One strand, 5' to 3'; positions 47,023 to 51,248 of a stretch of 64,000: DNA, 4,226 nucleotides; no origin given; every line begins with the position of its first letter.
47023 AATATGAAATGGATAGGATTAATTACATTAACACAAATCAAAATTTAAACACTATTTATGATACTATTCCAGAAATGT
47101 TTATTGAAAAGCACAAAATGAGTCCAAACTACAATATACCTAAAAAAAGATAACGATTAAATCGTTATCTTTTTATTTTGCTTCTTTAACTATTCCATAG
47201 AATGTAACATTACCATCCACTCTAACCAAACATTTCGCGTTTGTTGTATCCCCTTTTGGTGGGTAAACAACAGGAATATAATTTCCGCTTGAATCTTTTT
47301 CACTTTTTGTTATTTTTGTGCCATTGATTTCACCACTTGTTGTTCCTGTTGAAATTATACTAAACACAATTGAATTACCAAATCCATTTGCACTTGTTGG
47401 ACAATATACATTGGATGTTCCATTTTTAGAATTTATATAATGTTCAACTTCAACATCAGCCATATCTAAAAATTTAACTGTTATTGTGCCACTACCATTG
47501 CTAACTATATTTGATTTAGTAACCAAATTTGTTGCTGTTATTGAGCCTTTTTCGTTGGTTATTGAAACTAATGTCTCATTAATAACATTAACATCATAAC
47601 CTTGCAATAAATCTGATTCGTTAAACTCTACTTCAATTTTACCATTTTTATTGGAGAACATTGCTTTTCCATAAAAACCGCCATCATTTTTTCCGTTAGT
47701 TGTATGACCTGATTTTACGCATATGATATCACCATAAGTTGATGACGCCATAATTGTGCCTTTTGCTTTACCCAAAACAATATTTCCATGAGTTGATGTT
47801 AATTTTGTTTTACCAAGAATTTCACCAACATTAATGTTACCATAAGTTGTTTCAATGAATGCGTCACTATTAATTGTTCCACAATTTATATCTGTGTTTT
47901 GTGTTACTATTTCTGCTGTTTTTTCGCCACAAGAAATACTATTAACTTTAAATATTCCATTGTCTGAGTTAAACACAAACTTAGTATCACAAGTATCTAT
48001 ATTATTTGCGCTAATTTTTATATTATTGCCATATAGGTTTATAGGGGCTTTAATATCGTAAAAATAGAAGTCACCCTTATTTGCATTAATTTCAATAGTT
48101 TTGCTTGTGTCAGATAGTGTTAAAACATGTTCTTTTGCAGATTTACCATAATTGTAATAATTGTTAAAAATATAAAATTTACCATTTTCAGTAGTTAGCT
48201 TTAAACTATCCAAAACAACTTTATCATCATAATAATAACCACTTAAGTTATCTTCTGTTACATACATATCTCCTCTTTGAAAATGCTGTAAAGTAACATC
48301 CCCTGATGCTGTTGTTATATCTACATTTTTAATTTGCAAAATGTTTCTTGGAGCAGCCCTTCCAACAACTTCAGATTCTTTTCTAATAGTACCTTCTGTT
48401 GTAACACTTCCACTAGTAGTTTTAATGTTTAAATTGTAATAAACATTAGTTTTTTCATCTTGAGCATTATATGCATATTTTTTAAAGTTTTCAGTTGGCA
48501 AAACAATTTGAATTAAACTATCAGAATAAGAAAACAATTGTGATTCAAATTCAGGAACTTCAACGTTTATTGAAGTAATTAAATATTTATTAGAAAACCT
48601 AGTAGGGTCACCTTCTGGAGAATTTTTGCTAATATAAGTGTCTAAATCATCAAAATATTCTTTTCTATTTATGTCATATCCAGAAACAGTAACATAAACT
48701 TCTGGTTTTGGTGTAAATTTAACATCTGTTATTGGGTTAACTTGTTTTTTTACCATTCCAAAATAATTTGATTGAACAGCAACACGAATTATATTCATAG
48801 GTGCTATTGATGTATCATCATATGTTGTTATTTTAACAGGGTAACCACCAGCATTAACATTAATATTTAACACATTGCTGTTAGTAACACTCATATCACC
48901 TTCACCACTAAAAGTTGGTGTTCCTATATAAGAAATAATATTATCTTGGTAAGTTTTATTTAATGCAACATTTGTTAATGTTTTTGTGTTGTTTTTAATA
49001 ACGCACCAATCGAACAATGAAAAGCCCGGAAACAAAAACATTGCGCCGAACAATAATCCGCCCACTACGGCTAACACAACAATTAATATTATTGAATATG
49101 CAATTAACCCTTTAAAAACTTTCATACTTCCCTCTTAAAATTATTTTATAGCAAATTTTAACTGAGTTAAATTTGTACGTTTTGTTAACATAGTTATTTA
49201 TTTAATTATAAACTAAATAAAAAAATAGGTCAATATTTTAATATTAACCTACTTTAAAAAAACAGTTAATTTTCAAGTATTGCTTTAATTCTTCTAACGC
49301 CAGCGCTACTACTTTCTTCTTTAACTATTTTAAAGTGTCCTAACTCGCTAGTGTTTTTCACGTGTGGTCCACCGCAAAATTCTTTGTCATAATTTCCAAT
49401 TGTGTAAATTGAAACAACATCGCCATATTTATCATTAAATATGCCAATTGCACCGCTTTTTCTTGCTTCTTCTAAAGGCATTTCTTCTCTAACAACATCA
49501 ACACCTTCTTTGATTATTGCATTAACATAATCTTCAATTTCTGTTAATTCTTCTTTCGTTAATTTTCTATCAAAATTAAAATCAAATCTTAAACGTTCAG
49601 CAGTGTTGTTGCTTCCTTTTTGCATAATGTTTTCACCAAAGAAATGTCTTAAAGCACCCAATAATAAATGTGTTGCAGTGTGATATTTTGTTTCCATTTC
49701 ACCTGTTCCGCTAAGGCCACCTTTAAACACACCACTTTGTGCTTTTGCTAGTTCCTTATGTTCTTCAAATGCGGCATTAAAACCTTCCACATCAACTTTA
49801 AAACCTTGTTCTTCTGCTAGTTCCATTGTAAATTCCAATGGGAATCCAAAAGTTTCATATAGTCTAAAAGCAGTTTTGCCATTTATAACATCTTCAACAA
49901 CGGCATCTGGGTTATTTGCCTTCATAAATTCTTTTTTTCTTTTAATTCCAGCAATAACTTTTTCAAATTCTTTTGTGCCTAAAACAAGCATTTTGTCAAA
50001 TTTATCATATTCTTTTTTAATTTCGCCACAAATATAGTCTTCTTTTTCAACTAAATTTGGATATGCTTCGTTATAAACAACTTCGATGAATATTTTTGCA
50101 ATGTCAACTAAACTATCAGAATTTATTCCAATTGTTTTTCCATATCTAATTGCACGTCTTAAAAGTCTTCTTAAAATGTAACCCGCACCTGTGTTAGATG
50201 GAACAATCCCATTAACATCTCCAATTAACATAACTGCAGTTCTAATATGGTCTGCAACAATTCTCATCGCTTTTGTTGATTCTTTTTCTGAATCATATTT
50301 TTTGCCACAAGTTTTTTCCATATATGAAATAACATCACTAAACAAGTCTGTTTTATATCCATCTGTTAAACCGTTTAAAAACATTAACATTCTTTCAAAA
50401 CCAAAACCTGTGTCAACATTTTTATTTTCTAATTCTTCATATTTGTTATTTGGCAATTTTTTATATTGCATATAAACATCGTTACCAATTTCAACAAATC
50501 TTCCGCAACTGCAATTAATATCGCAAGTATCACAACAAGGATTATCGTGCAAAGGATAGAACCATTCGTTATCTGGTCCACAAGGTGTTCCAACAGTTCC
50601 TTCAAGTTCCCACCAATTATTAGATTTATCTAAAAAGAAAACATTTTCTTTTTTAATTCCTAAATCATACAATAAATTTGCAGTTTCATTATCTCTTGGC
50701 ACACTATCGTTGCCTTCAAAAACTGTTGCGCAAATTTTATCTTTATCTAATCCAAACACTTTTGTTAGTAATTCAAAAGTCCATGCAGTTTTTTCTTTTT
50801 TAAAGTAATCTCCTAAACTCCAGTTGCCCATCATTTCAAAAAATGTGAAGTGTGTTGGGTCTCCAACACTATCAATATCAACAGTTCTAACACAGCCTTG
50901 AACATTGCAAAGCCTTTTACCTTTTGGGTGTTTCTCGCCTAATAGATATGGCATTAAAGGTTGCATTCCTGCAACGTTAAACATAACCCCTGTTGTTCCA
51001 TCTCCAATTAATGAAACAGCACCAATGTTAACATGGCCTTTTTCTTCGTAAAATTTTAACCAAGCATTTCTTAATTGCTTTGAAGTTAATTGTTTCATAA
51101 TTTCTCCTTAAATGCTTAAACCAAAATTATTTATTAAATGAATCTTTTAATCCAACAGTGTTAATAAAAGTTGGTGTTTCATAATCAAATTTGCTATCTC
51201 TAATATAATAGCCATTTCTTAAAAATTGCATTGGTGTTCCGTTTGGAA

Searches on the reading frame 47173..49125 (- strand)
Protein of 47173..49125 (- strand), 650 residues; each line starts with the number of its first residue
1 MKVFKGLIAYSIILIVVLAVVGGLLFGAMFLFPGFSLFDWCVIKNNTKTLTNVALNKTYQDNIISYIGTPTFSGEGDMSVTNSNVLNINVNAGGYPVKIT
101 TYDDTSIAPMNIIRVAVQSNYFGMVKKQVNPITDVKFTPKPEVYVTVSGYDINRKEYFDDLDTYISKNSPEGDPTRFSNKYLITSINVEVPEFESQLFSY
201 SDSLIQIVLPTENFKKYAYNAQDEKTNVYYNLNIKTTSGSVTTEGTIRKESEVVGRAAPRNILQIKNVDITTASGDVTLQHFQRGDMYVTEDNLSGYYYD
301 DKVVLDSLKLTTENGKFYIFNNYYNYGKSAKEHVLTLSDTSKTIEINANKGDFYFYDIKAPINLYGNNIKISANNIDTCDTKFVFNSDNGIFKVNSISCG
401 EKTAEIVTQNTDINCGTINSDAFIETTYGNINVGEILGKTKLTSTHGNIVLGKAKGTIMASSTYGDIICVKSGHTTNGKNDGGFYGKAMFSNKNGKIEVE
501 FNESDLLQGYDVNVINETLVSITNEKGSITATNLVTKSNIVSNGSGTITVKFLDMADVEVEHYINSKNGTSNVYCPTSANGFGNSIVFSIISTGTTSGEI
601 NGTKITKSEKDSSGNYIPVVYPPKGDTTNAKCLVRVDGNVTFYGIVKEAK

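Call 108: search_protein_families(library=pfam, proteins=[window:47173-49125:-], max_evalue=0.0001)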
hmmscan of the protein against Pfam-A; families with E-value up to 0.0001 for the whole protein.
window:47173-49125:- (650 aa): 1 family
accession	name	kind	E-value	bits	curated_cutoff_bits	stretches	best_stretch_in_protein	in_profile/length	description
PF13349.12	DUF4097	-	7.1e-11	42.4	22.9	1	265-489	1-229/247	Toastrack DUF4097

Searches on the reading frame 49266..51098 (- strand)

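Call 108: search_protein_families(library=pfam, proteins=[window:49266-51098:-], max_evalue=0.0001)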
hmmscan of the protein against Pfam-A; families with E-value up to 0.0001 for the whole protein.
window:49266-51098:- (610 aa): 2 families
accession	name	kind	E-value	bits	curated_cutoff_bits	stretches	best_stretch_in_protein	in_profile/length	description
PF01411.24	tRNA-synt_2c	-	1.2e-113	381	30.3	1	9-456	2-433/552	tRNA synthetases class II (A)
PF07973.19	tRNA_SAD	-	6.6e-19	68.1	24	1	562-604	1-43/44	Threonyl and Alanyl tRNA synthetase second additional domain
